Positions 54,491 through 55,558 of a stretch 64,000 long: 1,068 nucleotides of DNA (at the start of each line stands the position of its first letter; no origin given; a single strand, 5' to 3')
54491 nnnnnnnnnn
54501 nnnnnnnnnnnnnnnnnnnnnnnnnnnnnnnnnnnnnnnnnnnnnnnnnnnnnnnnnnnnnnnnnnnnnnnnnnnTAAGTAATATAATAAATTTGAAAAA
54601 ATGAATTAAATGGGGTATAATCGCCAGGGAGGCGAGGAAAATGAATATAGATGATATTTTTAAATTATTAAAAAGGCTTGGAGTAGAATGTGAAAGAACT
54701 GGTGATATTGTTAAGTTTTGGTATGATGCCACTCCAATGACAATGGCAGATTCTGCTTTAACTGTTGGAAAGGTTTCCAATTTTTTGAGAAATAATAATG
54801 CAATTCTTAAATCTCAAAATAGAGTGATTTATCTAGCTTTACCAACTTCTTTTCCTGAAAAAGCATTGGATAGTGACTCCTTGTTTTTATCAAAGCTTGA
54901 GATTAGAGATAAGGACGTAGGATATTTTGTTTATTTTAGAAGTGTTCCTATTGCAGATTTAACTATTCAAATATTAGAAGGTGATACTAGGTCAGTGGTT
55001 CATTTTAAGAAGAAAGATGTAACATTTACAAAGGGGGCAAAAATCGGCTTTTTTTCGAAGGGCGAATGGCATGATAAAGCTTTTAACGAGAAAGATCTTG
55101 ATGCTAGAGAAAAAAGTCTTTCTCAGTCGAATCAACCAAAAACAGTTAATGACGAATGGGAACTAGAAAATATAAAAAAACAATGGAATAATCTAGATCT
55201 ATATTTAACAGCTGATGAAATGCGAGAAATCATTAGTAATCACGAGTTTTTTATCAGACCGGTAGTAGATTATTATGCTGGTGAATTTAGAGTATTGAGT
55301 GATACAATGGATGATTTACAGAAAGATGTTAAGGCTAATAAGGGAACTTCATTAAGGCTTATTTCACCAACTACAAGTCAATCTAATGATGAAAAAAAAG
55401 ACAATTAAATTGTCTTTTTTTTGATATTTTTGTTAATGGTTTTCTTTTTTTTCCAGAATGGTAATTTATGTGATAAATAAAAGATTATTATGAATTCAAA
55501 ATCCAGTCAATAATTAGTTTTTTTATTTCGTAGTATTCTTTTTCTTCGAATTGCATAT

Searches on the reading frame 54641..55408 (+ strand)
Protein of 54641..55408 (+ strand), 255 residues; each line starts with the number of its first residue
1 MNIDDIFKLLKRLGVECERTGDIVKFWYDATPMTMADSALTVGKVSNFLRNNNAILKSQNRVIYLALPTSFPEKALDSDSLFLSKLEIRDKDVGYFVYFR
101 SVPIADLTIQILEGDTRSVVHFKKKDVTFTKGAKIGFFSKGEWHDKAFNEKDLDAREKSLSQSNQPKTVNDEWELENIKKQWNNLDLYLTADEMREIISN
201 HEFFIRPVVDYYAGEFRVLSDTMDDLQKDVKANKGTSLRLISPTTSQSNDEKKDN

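Call 4: search_protein_families(library=pfam, proteins=[window:54641-55408:+], max_evalue=0.01)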
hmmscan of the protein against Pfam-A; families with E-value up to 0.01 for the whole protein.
window:54641-55408:+ (255 aa): 0 families

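Call 5: search_protein_families(library=padloc, proteins=[window:54641-55408:+], max_evalue=0.1)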
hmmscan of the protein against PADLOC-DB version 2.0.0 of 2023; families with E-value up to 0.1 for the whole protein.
window:54641-55408:+ (255 aa): 1 family
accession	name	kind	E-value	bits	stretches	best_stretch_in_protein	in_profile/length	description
PDLC00978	Cmr3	-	0.012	12.8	0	40-100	219-279/346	CRISPR type III-B/RAMP module-associated protein Cmr3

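Call 6: search_protein_families(library=ncbifam, proteins=[window:54641-55408:+], max_evalue=0.01)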
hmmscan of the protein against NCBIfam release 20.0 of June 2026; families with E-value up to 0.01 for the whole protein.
window:54641-55408:+ (255 aa): 0 families

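Call 7: search_protein_families(library=phrogs, proteins=[window:54641-55408:+], max_evalue=0.01)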
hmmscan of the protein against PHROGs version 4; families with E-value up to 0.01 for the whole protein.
window:54641-55408:+ (255 aa): 0 families
